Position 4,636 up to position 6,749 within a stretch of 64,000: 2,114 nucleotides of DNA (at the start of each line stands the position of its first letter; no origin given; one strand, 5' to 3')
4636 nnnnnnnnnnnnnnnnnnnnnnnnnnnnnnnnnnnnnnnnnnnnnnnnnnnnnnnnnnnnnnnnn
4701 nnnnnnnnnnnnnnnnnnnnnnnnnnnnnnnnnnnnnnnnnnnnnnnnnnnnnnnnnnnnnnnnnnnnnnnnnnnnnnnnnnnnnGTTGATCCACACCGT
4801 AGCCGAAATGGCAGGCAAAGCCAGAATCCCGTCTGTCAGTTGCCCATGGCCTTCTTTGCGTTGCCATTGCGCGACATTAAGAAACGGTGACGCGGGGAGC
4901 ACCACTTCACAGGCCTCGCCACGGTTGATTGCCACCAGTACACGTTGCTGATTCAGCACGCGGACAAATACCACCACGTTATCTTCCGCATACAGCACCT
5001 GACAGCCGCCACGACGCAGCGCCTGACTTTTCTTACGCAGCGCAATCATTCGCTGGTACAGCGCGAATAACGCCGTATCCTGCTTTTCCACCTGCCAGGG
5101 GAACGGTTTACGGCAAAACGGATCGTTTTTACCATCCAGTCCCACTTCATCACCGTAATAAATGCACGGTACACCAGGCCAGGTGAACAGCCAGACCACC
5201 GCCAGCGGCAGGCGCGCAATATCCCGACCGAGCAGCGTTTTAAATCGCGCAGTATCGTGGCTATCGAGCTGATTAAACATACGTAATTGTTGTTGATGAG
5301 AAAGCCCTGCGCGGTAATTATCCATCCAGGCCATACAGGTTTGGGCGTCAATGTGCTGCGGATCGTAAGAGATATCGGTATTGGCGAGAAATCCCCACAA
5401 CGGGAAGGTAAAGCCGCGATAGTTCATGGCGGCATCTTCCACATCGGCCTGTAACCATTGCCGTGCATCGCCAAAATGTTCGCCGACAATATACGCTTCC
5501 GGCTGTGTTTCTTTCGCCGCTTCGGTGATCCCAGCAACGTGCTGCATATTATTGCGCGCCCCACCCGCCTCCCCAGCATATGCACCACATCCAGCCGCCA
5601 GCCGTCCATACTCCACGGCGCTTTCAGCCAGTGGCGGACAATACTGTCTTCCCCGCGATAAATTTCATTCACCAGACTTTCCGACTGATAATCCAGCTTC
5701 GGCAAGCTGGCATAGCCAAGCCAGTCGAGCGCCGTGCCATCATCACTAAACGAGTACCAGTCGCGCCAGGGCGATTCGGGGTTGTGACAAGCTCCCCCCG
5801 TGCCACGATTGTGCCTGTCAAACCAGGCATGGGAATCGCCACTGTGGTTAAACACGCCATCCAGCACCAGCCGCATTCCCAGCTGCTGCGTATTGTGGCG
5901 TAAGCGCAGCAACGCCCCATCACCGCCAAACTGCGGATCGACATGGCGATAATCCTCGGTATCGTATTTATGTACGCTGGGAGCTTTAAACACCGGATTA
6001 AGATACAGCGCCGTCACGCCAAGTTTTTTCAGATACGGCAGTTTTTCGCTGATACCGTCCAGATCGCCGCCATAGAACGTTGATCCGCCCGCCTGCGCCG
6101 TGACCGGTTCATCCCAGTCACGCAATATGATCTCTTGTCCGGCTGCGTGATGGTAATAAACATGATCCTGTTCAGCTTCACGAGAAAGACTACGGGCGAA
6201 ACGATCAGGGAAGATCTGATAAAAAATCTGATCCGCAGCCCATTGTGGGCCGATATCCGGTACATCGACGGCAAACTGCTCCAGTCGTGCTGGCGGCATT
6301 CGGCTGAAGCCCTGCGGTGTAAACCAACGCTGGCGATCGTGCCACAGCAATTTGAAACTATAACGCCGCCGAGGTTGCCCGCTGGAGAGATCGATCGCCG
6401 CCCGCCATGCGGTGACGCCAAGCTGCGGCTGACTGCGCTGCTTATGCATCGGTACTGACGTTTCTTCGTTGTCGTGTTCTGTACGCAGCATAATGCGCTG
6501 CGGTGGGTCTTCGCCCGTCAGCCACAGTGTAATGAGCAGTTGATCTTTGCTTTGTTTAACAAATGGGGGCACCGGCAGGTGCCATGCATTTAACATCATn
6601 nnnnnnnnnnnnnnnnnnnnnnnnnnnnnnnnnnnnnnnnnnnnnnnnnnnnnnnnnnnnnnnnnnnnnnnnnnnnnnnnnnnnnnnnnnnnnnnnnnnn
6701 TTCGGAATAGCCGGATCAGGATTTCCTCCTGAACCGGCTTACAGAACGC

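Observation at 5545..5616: malZ is split by an apparent -1 frameshift in a G-run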

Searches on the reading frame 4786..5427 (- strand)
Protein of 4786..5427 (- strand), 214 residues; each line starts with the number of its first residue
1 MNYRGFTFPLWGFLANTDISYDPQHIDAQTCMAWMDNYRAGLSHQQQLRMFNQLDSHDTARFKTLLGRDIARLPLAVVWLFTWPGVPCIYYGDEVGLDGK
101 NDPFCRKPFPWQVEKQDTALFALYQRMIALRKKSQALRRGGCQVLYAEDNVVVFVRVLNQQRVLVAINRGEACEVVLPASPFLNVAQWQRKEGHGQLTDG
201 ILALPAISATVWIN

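Call 70: find_encoding_contigs(protein=window:4786-5427:-, flank=10000, max_places=10)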
Protein window:4786-5427:- (214 aa): 13 contigs read that carry it; 10 places shown.
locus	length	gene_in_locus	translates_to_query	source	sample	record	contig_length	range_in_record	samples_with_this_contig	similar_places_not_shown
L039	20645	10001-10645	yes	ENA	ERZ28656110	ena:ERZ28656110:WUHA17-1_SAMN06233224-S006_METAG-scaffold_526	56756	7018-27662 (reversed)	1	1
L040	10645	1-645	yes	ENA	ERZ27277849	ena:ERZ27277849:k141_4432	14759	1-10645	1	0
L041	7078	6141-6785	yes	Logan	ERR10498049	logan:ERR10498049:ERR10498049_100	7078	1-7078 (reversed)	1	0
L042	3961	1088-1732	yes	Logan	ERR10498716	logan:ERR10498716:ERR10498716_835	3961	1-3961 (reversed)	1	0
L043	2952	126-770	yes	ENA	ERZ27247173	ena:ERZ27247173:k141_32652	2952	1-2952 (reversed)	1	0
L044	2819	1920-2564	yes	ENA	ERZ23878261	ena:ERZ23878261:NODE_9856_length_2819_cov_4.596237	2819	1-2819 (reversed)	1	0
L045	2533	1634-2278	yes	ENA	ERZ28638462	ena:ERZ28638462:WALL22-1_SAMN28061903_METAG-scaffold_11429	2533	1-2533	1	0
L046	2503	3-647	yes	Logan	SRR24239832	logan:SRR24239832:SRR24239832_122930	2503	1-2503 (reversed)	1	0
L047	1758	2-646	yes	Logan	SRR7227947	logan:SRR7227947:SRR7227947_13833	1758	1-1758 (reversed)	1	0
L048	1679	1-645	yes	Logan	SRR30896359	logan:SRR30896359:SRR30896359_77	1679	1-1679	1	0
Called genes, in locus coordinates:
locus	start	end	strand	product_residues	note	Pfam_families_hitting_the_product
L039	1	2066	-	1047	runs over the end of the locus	PF13476:AAA_23, PF13555:AAA_29 (weak), PF13558:SbcC_Walker_B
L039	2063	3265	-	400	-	PF00149:Metallophos, PF12850:Metallophos_2 (faint), PF12320:SbcD_C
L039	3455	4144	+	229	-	PF00072:Response_reg, PF00486:Trans_reg_C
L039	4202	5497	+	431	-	PF11808:PhoR, PF00989:PAS, PF00512:HisKA, PF13581:HATPase_c_2 (weak), PF02518:HATPase_c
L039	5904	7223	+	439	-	PF05525:Branch_AA_trans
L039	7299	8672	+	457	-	PF00324:AA_permease, PF03845:Spore_permease (weak), PF13520:AA_permease_2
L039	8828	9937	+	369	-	PF02903:Alpha-amylase_N, PF00128:Alpha-amylase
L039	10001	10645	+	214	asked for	PF00128:Alpha-amylase, PF22026:Alpha-amylase_C_2 (weak)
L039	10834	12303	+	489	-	-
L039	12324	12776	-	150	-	PF04336:ACP_PD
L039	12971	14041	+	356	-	PF02547:Queuosine_synth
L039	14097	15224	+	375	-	PF01702:TGT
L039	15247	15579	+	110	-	PF02699:YajC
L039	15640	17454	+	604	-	PF13721:SecD-TM1, PF07549:Sec_GG (faint), PF21760:SecD_1st, PF22599:SecDF_P1_head, PF02355:SecD_SecF_C, PF03176:MMPL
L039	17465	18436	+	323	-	PF07549:Sec_GG, PF02355:SecD_SecF_C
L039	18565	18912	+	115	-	PF01844:HNH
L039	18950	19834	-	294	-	PF03502:Channel_Tsx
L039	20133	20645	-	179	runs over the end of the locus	PF11622:DUF3251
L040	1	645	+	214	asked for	PF00128:Alpha-amylase, PF22026:Alpha-amylase_C_2 (weak)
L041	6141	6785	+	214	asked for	PF00128:Alpha-amylase, PF22026:Alpha-amylase_C_2 (weak)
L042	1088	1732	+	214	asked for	PF00128:Alpha-amylase, PF22026:Alpha-amylase_C_2 (weak)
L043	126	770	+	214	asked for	PF00128:Alpha-amylase, PF22026:Alpha-amylase_C_2 (weak)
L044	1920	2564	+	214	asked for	PF00128:Alpha-amylase, PF22026:Alpha-amylase_C_2 (weak)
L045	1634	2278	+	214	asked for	PF00128:Alpha-amylase, PF22026:Alpha-amylase_C_2 (weak)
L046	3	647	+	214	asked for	PF00128:Alpha-amylase, PF22026:Alpha-amylase_C_2 (weak)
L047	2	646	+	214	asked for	PF00128:Alpha-amylase, PF22026:Alpha-amylase_C_2 (weak)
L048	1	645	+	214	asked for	PF00128:Alpha-amylase, PF22026:Alpha-amylase_C_2 (weak)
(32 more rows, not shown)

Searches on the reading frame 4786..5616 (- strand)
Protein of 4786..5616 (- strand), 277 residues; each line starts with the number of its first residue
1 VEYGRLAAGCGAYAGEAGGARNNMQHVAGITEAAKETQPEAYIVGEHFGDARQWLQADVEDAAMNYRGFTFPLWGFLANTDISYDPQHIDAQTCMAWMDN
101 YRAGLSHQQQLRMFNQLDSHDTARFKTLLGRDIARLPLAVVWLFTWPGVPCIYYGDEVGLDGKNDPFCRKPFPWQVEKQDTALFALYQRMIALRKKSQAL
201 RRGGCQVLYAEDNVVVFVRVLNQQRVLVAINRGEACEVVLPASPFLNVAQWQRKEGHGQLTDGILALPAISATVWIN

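Call 50: find_encoding_contigs(protein=window:4786-5616:-, flank=3000, max_places=5)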
Protein window:4786-5616:- (277 aa): 4 contigs read that carry it; 4 places shown.
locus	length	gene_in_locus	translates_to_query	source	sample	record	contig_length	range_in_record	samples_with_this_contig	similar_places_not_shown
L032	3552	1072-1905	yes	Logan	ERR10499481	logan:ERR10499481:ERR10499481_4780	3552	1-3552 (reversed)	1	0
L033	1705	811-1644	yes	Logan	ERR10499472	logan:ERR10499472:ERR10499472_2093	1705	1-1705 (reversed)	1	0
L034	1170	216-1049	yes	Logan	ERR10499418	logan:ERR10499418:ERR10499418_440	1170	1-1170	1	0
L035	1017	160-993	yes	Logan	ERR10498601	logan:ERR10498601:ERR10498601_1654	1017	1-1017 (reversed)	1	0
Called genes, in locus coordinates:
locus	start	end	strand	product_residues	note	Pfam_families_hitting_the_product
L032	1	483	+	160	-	?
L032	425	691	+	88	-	PF00128:Alpha-amylase (weak)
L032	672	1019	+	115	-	PF00128:Alpha-amylase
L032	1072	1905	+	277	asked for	PF00128:Alpha-amylase, PF22026:Alpha-amylase_C_2 (weak)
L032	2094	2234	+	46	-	-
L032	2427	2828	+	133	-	-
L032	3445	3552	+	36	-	?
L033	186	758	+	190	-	PF00128:Alpha-amylase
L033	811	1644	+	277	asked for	PF00128:Alpha-amylase, PF22026:Alpha-amylase_C_2 (weak)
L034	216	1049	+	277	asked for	PF00128:Alpha-amylase, PF22026:Alpha-amylase_C_2 (weak)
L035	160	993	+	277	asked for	PF00128:Alpha-amylase, PF22026:Alpha-amylase_C_2 (weak)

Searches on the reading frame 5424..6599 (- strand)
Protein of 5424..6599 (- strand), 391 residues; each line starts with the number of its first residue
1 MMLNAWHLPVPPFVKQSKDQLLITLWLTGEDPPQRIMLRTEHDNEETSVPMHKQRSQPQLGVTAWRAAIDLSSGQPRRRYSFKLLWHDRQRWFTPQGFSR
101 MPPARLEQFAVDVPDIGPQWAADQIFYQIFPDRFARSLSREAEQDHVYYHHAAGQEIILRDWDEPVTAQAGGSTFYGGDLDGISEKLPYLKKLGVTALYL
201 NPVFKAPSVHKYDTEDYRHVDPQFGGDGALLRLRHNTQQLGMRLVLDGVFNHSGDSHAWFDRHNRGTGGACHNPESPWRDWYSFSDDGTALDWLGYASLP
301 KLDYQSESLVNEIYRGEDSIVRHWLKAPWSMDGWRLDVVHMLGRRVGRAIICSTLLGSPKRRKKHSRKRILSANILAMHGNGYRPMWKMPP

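Call 23: find_encoding_contigs(protein=window:5424-6599:-, flank=10000, max_places=10)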
Protein window:5424-6599:- (391 aa): no gene with exactly this product is on record in the collection.

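Call 24: find_encoding_contigs(protein=window:5427-6596:-, flank=10000, max_places=10)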
Protein window:5427-6596:- (390 aa): no gene with exactly this product is on record in the collection.

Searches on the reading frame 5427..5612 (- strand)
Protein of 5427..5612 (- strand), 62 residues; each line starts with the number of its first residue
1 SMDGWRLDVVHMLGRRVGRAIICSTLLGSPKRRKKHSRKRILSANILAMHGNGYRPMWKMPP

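Call 25: find_homologous_proteins(query=window:5427-5612:-, max_evalue=0.001)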
Query seq(62 aa) (62 aa): 4 proteins with E <= 0.001 among 4 candidates.
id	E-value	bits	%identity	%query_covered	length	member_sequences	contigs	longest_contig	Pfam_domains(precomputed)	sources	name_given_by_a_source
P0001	6.2e-17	79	83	77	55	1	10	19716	-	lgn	-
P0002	3.8e-16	76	64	98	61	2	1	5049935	-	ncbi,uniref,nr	ncbi:maltodextrin glucosidase [Escherichia coli]|uniref:Maltodextrin glucosidase n=1 Tax=Escherichia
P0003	9.6e-6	43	70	48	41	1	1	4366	-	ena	-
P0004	6.6e-4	38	76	47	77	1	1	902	-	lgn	-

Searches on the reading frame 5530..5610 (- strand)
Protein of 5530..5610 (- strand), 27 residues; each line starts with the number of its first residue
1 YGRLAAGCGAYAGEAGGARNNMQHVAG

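Call 54: find_encoding_contigs(protein=L005:2012-3184:+, flank=3000, max_places=10)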
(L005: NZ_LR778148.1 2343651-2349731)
Protein L005:2012-3184:+ (391 aa): 7 contigs read that carry it; 3 places shown.
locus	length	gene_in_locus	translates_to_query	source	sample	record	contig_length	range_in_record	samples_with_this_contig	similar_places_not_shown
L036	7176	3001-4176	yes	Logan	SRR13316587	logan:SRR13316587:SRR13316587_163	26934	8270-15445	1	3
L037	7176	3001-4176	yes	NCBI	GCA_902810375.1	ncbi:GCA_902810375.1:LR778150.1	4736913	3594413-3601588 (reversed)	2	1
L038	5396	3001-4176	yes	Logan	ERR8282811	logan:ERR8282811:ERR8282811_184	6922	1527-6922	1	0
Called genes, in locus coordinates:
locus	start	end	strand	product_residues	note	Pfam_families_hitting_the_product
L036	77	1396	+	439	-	PF05525:Branch_AA_trans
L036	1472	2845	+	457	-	PF00324:AA_permease, PF03845:Spore_permease (weak), PF13520:AA_permease_2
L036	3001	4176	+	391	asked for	PF02903:Alpha-amylase_N, PF00128:Alpha-amylase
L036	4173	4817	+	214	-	PF00128:Alpha-amylase, PF22026:Alpha-amylase_C_2 (weak)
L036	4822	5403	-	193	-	PF04336:ACP_PD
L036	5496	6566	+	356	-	PF02547:Queuosine_synth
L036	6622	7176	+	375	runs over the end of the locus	PF01702:TGT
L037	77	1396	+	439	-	PF05525:Branch_AA_trans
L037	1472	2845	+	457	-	PF00324:AA_permease, PF03845:Spore_permease (weak), PF13520:AA_permease_2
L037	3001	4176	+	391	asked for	PF02903:Alpha-amylase_N, PF00128:Alpha-amylase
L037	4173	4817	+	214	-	PF00128:Alpha-amylase, PF22026:Alpha-amylase_C_2 (weak)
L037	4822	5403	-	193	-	PF04336:ACP_PD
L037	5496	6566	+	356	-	PF02547:Queuosine_synth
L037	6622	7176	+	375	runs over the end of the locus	PF01702:TGT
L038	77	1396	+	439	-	PF05525:Branch_AA_trans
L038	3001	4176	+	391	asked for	PF02903:Alpha-amylase_N, PF00128:Alpha-amylase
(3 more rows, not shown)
